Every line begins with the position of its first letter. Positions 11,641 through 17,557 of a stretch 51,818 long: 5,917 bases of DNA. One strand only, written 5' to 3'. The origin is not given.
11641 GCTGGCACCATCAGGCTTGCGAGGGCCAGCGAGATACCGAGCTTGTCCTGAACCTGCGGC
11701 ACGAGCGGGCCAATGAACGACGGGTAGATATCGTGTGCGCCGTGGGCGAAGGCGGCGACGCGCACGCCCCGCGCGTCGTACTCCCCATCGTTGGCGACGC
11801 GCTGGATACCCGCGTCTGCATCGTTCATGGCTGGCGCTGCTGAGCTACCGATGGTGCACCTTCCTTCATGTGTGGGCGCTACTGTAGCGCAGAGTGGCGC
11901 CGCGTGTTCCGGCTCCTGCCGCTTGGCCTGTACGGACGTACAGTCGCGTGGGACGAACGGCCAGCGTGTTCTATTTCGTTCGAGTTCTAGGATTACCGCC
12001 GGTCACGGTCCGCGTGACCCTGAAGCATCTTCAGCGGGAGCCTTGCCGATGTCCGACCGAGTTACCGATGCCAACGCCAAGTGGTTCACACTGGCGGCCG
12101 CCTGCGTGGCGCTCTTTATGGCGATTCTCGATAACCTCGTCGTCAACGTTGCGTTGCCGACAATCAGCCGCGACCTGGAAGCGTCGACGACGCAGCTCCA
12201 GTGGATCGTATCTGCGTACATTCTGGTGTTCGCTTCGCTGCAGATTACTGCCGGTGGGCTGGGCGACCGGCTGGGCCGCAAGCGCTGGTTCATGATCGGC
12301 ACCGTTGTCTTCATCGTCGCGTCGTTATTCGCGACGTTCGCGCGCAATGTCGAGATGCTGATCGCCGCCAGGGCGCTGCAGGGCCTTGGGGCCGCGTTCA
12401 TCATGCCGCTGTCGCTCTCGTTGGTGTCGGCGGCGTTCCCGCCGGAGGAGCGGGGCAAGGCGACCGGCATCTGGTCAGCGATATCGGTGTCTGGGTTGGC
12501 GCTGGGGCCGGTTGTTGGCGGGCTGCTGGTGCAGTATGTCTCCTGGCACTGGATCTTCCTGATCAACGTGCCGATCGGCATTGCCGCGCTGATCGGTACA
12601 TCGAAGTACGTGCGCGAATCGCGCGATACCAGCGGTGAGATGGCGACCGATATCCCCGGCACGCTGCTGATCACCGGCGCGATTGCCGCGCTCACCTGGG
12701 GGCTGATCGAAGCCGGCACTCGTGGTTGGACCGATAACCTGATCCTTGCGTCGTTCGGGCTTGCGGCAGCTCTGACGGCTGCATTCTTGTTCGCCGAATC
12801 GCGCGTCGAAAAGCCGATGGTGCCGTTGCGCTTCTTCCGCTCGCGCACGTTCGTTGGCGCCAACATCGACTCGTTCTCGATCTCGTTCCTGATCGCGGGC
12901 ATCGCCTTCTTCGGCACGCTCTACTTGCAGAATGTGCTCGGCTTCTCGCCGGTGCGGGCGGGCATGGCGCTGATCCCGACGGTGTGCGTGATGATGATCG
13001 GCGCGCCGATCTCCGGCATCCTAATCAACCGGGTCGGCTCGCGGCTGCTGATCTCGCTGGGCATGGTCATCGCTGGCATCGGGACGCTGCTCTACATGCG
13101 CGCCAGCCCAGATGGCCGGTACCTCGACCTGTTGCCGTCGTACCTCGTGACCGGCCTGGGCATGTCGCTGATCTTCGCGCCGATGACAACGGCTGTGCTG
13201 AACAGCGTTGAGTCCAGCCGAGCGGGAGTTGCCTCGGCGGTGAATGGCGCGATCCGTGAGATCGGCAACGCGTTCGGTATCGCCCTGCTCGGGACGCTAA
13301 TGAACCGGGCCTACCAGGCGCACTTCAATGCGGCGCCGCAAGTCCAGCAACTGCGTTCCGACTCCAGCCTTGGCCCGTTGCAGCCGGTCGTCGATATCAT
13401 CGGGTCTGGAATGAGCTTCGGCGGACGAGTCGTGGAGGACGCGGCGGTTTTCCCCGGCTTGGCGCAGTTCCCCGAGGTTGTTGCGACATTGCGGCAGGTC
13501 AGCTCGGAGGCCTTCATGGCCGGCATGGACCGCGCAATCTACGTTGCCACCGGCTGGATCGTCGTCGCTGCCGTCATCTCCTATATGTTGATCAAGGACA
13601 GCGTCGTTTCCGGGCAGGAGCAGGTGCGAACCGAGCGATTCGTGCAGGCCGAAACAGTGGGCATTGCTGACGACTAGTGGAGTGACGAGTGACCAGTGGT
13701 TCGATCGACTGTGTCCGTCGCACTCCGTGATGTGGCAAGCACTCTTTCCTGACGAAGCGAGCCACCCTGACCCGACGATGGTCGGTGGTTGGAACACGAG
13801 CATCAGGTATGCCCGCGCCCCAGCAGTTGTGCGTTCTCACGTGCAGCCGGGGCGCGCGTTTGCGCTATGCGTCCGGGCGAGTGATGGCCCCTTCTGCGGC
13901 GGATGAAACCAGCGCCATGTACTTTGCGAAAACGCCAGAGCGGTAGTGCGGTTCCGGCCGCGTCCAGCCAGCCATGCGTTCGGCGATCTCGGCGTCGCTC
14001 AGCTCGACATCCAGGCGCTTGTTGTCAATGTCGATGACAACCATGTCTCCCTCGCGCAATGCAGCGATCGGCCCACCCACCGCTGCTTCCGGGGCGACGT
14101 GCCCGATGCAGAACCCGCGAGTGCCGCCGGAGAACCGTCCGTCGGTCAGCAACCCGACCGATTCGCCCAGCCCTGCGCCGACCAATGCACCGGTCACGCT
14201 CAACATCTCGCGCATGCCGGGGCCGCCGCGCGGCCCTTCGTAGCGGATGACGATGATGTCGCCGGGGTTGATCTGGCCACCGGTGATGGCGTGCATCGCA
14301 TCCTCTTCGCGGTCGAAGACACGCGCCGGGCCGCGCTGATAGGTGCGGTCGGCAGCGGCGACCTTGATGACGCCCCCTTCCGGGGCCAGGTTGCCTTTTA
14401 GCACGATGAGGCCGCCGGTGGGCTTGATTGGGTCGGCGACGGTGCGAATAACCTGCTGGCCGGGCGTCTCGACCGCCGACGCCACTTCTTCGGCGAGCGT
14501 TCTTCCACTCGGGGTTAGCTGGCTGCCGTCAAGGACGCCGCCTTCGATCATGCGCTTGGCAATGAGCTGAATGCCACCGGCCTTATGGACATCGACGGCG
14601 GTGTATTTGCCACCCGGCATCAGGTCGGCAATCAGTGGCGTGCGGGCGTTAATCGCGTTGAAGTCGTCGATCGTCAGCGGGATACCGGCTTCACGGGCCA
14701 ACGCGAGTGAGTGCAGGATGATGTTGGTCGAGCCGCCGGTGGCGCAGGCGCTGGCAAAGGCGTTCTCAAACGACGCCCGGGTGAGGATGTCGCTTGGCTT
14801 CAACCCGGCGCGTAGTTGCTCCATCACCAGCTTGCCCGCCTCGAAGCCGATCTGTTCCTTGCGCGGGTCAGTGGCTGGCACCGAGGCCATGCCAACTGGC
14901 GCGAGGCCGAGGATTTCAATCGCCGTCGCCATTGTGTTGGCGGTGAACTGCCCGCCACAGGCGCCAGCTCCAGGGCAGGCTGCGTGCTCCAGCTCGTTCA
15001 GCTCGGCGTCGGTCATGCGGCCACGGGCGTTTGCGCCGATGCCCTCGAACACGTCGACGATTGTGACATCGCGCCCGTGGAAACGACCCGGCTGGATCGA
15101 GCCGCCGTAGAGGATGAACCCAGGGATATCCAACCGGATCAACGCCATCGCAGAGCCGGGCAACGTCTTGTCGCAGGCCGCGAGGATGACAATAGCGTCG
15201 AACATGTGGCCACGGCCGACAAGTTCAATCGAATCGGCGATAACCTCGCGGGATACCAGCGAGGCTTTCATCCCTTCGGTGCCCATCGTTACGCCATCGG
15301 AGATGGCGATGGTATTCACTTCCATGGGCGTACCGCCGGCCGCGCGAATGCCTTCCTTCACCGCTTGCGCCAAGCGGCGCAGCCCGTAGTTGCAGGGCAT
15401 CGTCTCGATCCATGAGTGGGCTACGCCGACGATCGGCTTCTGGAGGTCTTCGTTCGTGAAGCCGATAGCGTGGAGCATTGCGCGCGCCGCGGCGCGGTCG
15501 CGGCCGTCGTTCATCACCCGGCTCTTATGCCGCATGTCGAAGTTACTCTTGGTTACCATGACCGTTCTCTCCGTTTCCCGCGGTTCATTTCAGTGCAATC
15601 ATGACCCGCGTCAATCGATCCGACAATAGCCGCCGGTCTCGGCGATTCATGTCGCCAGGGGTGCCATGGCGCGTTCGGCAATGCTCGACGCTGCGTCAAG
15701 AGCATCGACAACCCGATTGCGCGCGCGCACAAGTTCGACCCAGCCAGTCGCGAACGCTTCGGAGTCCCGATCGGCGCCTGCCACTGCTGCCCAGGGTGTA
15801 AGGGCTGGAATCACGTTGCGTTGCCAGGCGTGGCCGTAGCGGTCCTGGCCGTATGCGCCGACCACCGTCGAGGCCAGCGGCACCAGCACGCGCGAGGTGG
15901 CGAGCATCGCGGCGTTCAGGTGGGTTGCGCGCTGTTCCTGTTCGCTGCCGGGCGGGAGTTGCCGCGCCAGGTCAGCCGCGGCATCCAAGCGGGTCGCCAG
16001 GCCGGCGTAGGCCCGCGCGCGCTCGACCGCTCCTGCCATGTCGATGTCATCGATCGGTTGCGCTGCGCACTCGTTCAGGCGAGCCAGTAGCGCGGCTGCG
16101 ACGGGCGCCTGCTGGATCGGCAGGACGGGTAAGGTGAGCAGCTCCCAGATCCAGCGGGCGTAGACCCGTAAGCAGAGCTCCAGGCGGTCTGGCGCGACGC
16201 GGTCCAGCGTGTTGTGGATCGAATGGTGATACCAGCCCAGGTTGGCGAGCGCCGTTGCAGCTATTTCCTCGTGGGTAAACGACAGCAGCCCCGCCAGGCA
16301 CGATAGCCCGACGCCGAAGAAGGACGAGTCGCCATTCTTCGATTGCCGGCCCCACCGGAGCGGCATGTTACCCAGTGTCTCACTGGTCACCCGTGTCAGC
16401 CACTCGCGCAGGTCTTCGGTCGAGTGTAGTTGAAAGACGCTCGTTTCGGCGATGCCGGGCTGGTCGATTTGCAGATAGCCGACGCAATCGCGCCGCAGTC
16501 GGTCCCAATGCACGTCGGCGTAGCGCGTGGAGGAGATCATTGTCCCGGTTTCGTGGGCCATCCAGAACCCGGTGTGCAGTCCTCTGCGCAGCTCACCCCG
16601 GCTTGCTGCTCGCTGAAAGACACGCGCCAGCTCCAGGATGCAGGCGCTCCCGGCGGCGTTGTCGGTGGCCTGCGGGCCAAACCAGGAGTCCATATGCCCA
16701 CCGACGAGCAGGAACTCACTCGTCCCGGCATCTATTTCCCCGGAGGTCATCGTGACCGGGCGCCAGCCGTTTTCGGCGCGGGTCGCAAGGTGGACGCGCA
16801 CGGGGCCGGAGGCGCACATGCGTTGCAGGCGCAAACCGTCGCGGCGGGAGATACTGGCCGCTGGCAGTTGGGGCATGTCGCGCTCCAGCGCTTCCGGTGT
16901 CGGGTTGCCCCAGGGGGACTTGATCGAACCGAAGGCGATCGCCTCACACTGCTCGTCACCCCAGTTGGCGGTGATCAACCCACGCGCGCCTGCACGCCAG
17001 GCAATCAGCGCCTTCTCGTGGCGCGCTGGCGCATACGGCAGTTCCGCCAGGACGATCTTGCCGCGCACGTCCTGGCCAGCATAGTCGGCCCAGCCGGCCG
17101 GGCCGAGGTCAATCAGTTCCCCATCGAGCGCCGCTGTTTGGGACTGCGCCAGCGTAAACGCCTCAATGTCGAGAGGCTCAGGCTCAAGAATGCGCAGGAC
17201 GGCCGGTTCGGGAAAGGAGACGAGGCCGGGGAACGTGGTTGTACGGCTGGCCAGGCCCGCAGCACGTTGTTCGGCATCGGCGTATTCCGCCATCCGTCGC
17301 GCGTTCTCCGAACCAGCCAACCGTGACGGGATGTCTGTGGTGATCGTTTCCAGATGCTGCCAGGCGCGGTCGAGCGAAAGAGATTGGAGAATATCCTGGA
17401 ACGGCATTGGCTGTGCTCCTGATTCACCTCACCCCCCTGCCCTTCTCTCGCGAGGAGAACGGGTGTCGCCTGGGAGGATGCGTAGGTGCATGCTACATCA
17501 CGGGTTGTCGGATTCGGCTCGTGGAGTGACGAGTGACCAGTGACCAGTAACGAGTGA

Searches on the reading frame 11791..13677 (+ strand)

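Call 51: search_protein_families(library=pfam, proteins=[window:11791-13677:+], max_evalue=0.00001)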
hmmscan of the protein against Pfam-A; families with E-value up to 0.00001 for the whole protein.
window:11791-13677:+ (628 aa): 3 families
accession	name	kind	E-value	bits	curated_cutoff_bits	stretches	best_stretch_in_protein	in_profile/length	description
PF07690.21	MFS_1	-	1.1e-60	205.9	33.4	1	105-496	2-346/347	Major Facilitator Superfamily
PF00083.30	Sugar_tr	-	9.1e-16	58.2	22.3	1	113-270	25-188/452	Sugar (and other) transporter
PF03137.26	OATP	-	1.5e-09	37.2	25.8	0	187-253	133-200/545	Organic Anion Transporter Polypeptide (OATP) family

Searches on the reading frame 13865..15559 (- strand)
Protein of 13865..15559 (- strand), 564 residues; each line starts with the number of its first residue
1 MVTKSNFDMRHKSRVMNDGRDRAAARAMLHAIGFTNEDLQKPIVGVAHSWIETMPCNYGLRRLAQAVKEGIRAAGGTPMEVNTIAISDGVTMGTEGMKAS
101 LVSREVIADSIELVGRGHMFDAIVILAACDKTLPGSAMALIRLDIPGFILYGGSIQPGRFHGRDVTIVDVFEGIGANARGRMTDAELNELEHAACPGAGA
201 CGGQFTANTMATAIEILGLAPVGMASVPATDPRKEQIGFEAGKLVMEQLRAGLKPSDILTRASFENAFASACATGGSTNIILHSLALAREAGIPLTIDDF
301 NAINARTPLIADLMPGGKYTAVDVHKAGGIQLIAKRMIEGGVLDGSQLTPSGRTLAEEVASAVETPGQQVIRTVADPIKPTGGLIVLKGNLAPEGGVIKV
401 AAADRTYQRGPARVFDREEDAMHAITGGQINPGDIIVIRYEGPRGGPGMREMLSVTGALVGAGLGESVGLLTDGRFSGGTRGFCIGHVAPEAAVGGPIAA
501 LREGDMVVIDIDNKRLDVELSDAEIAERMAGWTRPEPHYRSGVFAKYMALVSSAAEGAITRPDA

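Call 51: search_protein_families(library=pfam, proteins=[window:13865-15559:-], max_evalue=0.00001)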
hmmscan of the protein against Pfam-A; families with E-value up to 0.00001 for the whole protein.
window:13865-15559:- (564 aa): 2 families
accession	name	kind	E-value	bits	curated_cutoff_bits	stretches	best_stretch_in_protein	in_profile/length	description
PF00920.27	ILVD_EDD_N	-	2.6e-118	395.2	27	1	41-357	1-315/316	Dihydroxy-acid/6-phosphogluconate dehydratase N-terminal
PF24877.1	ILV_EDD_C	-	2.3e-75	252.7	27.7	1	369-558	1-191/191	Dihydroxy-acid/6-phosphogluconate dehydratase C-terminal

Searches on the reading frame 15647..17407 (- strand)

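Call 51: search_protein_families(library=pfam, proteins=[window:15647-17407:-], max_evalue=0.00001)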
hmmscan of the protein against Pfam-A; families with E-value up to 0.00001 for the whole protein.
window:15647-17407:- (586 aa): 2 families
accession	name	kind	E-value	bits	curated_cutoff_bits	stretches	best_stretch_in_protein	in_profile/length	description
PF04389.22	Peptidase_M28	-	3.6e-11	43.6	21.3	1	225-344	6-121/193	Peptidase family M28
PF02225.27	PA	-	3.7e-07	30.6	23.9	1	107-194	16-95/95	PA domain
